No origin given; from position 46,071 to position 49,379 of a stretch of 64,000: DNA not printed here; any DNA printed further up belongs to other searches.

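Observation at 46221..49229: One-component transmembrane ECF sigma factor: sigma70 r2/r4 + single TM + ~800-aa BNR-repeat extracytoplasmic domain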

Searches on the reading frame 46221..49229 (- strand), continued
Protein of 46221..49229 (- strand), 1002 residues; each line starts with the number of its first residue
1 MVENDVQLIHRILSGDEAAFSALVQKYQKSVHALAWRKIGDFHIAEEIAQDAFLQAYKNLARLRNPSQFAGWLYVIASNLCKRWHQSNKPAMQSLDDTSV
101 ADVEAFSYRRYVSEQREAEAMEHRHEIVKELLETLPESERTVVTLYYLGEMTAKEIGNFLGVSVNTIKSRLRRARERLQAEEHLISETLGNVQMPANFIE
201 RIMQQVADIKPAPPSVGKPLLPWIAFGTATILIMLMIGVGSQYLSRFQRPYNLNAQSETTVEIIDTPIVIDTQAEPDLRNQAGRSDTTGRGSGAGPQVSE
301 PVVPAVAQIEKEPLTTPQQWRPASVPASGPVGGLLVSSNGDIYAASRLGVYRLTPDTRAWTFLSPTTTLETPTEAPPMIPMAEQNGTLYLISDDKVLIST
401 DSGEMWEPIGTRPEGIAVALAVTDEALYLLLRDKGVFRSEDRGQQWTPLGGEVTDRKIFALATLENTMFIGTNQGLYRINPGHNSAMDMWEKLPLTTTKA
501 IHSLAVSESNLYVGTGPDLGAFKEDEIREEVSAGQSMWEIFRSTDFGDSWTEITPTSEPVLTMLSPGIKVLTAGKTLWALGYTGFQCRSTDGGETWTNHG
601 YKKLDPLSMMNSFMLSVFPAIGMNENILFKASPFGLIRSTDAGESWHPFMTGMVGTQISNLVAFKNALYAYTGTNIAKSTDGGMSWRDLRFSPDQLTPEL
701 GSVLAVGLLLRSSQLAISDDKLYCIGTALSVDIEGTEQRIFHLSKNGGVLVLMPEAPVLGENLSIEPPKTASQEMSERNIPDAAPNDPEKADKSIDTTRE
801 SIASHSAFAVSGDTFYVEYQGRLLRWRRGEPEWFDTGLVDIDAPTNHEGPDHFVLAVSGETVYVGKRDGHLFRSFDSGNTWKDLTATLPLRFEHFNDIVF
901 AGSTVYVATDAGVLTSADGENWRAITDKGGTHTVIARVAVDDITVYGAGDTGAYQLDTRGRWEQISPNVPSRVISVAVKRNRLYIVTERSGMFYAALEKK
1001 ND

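Call 18: find_related_loci(query=A1, collection=genome_contigs, flank=8000)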
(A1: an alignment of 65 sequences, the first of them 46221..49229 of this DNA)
Query A1 (1002 aa) in genome_contigs; peptide patterns used: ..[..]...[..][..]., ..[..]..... (x = any residue, [..] = any of these).
590 stretches matched a pattern (row limit reached: there are more); 585 encode a relative of the query (tblastn E <= 1e-3); the best 80 are kept; 77 distinct loci.
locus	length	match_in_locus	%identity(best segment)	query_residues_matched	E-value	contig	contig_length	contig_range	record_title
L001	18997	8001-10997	79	1-1002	0e+0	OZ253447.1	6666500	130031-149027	MAG: Candidatus Poribacteria bacterium isolate c3a381aa-0ed9-4b9f-99fb-31763fcdc289 genome assembly, chromosome: 1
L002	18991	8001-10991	68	1-1002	0e+0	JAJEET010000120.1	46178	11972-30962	MAG: Candidatus Poribacteria bacterium isolate p16x34bins.5 k141_413689, whole genome shotgun sequence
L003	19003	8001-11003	67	1-1002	0e+0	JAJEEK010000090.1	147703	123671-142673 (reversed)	MAG: Candidatus Poribacteria bacterium isolate p16x34bins.28 k141_519349, whole genome shotgun sequence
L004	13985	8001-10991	67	1-1002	0e+0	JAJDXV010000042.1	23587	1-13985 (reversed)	MAG: Candidatus Poribacteria bacterium isolate jk18x27bins.53 k141_115426, whole genome shotgun sequence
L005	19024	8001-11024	67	1-1002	0e+0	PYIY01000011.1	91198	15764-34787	MAG: Candidatus Poribacteria bacterium isolate PCPOR4 Ga0207198_1011, whole genome shotgun sequence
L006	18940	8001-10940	55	1-1001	0e+0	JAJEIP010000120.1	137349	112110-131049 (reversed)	MAG: Candidatus Poribacteria bacterium isolate p16x65bins.2 k141_955008, whole genome shotgun sequence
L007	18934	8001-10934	55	1-1001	0e+0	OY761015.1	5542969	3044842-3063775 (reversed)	MAG: Candidatus Poribacteria bacterium isolate b26c8cc1-2726-459c-8d02-9adedbaa8fd6 genome assembly, chromosome: 2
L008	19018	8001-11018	55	1-1002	0e+0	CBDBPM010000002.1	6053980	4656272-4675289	MAG: Candidatus Poribacteria bacterium isolate 2ce76e30-9b7a-4682-b141-86baa08e5e2a genome assembly, contig: contig_2, w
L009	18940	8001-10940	54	1-1001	0e+0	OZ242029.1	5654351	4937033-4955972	MAG: Candidatus Poribacteria bacterium isolate e47116a6-1c5e-4b36-9515-22f207f5838d genome assembly, chromosome: 1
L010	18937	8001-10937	54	1-1000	0e+0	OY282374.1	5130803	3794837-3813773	MAG: Candidatus Poribacteria bacterium genome assembly, chromosome: 1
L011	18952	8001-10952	54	1-999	0e+0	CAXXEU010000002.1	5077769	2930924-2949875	MAG: Candidatus Poribacteria bacterium isolate 3e89c7d8-7361-487e-81cd-bcd86543e134 genome assembly, contig: contig_2, w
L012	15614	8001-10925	54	5-1000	0e+0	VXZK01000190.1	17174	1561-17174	MAG: Candidatus Poribacteria bacterium isolate SB0670_bin_33 NODE_1542_length_17174_cov_17.865004, whole genome shotgun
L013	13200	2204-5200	53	1-1002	0e+0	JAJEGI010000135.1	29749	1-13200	MAG: Candidatus Poribacteria bacterium isolate p16x44bins.54 k141_233662, whole genome shotgun sequence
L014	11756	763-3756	53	1-1002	0e+0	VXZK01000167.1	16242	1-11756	MAG: Candidatus Poribacteria bacterium isolate SB0670_bin_33 NODE_1644_length_16242_cov_18.219435, whole genome shotgun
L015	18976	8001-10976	67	1-997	0e+0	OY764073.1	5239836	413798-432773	MAG: Candidatus Poribacteria bacterium isolate c0dbee2e-4153-42cb-9392-5991059e4d04 genome assembly, chromosome: 1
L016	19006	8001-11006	51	1-1002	0e+0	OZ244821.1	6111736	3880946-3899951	MAG: Candidatus Poribacteria bacterium isolate f8e195d4-717b-4ac2-aaf5-fcbd41c48ae0 genome assembly, chromosome: 1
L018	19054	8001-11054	51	1-1002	0e+0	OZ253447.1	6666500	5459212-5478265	MAG: Candidatus Poribacteria bacterium isolate c3a381aa-0ed9-4b9f-99fb-31763fcdc289 genome assembly, chromosome: 1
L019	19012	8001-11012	51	1-1002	0e+0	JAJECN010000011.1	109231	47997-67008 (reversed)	MAG: Candidatus Poribacteria bacterium isolate jk18xAbins.24 k141_387761, whole genome shotgun sequence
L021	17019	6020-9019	68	1-1002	0e+0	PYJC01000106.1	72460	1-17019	MAG: Candidatus Poribacteria bacterium isolate PCPOR1 Ga0206387_1106, whole genome shotgun sequence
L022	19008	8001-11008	53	1-1002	0e+0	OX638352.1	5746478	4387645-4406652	MAG: uncultured Poribacteria bacterium isolate 319d9eaa-e5ea-4d6b-972a-5b23a2ce0867 genome assembly, chromosome: 1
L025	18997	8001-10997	48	1-1002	0e+0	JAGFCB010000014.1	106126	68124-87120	MAG: Candidatus Poribacteria bacterium isolate SB0101 contig_5450, whole genome shotgun sequence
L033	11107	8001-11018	84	1-1002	0e+0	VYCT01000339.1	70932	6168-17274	MAG: Candidatus Poribacteria bacterium isolate SB0675_bin_22 NODE_164_length_70932_cov_23.739760, whole genome shotgun s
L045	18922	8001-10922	46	3-1002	0e+0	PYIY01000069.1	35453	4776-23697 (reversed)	MAG: Candidatus Poribacteria bacterium isolate PCPOR4 Ga0207198_1069, whole genome shotgun sequence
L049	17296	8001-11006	56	1-1002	0e+0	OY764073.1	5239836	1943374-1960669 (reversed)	MAG: Candidatus Poribacteria bacterium isolate c0dbee2e-4153-42cb-9392-5991059e4d04 genome assembly, chromosome: 1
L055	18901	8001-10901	46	3-1002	0e+0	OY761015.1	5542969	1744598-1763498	MAG: Candidatus Poribacteria bacterium isolate b26c8cc1-2726-459c-8d02-9adedbaa8fd6 genome assembly, chromosome: 2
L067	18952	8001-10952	46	3-1002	0e+0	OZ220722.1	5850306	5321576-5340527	MAG: Candidatus Poribacteria bacterium isolate 09e4b887-e8cc-4912-b364-6afc626817b5 genome assembly, chromosome: 1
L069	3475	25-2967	46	1-1002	0e+0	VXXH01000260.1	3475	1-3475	MAG: Candidatus Poribacteria bacterium isolate SB0668_bin_37 NODE_11294_length_3475_cov_6.999415, whole genome shotgun s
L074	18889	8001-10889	45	3-1002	0e+0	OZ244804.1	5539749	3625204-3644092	MAG: Candidatus Poribacteria bacterium isolate 01d6ffbc-f1d2-4681-b35a-d9b575322fea genome assembly, chromosome: 1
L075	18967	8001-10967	43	1-1002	0e+0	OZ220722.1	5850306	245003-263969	MAG: Candidatus Poribacteria bacterium isolate 09e4b887-e8cc-4912-b364-6afc626817b5 genome assembly, chromosome: 1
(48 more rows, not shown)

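Call 29: predict_structure(alignment_id=A1)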
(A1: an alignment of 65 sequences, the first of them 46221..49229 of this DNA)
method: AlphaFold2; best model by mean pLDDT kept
length: 1002 residues; sequences in the alignment: 65
mean_pLDDT: 63.3   pTM: 0.55
mean pLDDT of the five models: 63.3, 59.2, 58.5, 55.9, 49.2
residues with pLDDT >= 90: 156; 70-90: 323; 50-70: 177; < 50: 346
segments of 3 or more residues with pLDDT < 50: 1-3, 28-118, 120-122, 148-151, 184-317, 326-328, 451-454, 484-488, 521-523, 559-564, 602-605, 694-707, 731-735, 762-805, 843-851, 1000-1002
pLDDT, mean of each block of 10 residues (from residue 1): 52 52 49 28 28 35 36 36 35 39 37 46 51 62 52 58 69 66 45 38 38 28 28 31 27 24 21 26 26 26 24 43 60 85 81 77 62 61 91 86 88 86 88 85 85 64 87 85 55 87 88 80 52 71 92 72 64 87 76 81 50 66 84 73 70 64 88 78 76 45 44 80 77 58 83 81 34 24 28 24 58 89 89 87 42 83 90 93 91 89 92 91 91 92 88 88 84 86 80 75 30
secondary structure, 60 per line:
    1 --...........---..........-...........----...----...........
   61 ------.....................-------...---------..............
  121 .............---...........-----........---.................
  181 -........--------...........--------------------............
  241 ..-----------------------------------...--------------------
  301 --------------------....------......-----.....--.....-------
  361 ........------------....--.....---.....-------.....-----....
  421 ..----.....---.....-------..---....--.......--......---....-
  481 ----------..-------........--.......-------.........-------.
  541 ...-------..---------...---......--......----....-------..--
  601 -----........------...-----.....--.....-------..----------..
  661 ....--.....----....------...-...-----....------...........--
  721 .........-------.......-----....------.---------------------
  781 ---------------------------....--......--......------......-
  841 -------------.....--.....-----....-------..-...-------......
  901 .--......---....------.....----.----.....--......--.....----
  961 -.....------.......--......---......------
elements in order (helices of 4 or more, strands of 3 or more residues): H3-13 H17-26 H28-38 H50-60 H67-87 H107-133 H137-147 H153-160 H164-180 H182-189 H198-208 H229-242 E321-324 E331-336 E342-346 E349-353 E361-365 E381-384 E387-391 E395-399 E407-411 E417-422 E427-431 E435-439 H452-455 E458-464 E467-472 E476-479 E500-507 E510-516 H524-532 E540-543 E568-573 E576-581 E586-589 H606-613 E620-622 E628-632 E635-639 E659-664 E667-671 E676-679 E686-688 E690-692 H698-701 E708-718 E721-729 E737-743 E749-752 E808-811 E814-819 E822-827 E834-839 E854-858 E861-865 E871-874 E895-901 E904-909 E913-916 E923-927 E937-941 E944-949 E952-956 E962-966 E973-979 E982-987 E991-996
